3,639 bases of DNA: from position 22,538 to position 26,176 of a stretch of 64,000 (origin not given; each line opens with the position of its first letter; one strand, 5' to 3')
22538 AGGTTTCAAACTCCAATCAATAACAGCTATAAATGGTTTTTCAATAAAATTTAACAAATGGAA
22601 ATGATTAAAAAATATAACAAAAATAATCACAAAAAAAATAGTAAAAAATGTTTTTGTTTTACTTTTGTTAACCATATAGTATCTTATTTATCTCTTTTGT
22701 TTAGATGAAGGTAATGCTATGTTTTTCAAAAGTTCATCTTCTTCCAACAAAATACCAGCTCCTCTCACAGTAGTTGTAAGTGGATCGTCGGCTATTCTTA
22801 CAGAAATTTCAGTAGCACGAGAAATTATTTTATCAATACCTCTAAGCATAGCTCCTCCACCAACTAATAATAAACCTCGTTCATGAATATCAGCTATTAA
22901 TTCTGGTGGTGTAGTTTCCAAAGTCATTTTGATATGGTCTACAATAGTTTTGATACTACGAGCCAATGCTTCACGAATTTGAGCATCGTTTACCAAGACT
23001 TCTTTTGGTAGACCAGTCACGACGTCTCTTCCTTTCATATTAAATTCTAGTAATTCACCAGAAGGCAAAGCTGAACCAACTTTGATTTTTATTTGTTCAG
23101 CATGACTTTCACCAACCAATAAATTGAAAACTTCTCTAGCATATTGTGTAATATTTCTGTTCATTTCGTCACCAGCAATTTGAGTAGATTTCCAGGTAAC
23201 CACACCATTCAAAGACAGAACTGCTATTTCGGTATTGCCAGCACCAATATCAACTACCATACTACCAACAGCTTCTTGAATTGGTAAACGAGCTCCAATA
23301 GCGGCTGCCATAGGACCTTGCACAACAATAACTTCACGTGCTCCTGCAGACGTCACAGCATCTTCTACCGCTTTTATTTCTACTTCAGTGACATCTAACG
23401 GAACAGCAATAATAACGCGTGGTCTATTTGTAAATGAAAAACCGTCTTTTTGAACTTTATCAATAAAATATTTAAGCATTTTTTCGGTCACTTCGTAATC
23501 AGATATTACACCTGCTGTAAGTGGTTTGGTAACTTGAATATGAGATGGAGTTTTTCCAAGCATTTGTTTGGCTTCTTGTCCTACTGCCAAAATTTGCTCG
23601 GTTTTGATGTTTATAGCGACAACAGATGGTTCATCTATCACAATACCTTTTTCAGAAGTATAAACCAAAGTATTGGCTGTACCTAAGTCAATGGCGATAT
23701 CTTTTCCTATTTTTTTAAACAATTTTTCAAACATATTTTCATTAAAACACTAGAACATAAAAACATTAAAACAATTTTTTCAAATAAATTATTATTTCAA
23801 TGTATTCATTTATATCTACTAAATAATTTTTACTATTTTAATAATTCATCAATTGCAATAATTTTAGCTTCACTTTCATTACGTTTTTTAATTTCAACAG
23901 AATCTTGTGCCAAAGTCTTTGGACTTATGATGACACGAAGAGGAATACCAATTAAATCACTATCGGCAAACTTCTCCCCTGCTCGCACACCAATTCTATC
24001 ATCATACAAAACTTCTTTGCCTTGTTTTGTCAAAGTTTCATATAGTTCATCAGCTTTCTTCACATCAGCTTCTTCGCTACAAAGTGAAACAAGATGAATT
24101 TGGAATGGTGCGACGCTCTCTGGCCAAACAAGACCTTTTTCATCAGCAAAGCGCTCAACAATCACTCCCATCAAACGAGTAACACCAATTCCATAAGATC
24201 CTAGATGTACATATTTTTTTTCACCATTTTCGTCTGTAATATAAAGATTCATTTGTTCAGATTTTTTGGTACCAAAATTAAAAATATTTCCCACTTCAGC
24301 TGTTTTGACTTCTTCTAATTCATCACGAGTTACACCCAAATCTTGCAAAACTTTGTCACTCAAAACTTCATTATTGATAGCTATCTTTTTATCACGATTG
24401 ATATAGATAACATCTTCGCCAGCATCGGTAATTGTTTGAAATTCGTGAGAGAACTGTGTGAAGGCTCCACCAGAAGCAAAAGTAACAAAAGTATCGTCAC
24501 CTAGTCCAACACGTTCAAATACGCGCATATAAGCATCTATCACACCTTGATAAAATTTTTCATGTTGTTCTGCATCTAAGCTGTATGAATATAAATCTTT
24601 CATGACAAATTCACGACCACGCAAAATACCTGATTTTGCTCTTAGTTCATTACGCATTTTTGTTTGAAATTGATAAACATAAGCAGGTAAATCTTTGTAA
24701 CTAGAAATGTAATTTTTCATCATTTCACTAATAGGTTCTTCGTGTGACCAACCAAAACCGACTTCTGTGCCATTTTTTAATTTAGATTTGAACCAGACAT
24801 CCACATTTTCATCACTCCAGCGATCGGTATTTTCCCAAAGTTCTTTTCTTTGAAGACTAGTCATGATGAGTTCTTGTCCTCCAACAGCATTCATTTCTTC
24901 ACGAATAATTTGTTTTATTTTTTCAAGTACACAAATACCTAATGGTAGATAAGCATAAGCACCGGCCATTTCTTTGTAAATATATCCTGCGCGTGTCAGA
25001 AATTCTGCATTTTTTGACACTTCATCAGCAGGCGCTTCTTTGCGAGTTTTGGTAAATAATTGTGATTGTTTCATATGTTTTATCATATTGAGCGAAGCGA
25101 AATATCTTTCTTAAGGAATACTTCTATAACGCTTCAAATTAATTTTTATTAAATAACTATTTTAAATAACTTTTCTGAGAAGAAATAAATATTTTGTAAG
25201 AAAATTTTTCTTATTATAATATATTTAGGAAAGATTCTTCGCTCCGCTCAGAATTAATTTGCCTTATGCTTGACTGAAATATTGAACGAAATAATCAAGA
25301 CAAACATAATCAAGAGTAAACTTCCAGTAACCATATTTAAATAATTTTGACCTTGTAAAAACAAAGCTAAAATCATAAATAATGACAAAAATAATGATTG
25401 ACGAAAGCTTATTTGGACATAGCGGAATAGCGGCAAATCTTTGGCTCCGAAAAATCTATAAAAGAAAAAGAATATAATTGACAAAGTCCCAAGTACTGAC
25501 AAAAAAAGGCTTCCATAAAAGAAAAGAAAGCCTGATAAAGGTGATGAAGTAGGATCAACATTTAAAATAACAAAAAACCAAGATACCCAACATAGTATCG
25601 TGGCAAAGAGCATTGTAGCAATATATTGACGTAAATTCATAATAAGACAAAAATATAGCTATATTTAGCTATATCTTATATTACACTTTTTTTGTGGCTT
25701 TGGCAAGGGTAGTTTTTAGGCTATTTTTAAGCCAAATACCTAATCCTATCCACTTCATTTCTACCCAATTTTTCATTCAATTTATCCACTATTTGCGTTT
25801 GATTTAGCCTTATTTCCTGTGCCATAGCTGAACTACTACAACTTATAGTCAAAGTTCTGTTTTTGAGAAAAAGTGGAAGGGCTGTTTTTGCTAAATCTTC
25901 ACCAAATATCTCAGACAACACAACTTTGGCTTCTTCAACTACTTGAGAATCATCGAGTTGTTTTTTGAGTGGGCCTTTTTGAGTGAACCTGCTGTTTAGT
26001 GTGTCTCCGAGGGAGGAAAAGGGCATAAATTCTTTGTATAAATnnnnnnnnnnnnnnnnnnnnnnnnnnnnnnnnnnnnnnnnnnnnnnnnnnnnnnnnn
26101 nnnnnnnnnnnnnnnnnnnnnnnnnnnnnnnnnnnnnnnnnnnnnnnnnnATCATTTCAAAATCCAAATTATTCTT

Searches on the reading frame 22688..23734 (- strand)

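Call 44: search_protein_families(library=pfam, proteins=[window:22688-23734:-], max_evalue=0.0001)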
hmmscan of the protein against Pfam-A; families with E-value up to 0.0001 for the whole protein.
window:22688-23734:- (348 aa): 5 families
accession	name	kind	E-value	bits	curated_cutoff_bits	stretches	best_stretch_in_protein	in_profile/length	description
PF06723.19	MreB_Mbl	-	1.2e-128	429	27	1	11-335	2-324/327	MreB/Mbl protein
PF14450.12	FtsA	-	7e-11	43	31.8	1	159-317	1-112/127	Cell division protein FtsA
PF00022.25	Actin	-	5.1e-09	35.7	27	1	13-201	7-189/410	Actin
PF00012.26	HSP70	-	4e-06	25.8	20.6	1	91-204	118-239/599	Hsp70 protein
PF11104.14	PilM_2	-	1e-05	25.1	27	0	288-317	278-307/340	Type IV pilus assembly protein PilM;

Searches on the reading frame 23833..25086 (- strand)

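Call 44: search_protein_families(library=pfam, proteins=[window:23833-25086:-], max_evalue=0.0001)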
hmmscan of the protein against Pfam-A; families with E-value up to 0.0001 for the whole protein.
window:23833-25086:- (417 aa): 2 families
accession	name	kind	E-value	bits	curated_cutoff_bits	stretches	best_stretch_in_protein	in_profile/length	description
PF00587.30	tRNA-synt_2b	-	4.8e-26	92.4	29.3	1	103-312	5-178/179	tRNA synthetase class II core domain (G, H, P, S and T)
PF03129.25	HGTP_anticodon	-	3.2e-14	53.3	21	1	338-416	9-88/94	Anticodon binding domain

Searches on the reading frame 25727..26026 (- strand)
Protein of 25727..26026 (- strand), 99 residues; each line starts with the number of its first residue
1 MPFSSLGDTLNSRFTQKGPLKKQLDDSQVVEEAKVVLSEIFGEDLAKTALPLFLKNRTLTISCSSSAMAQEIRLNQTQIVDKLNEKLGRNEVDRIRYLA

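Call 44: search_protein_families(library=pfam, proteins=[window:25727-26026:-], max_evalue=0.0001)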
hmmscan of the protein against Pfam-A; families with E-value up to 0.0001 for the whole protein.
window:25727-26026:- (99 aa): 1 family
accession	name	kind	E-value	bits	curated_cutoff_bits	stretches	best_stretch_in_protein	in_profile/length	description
PF05258.17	DciA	-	4.4e-17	62.5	24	1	6-96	2-88/89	Dna[CI] antecedent, DciA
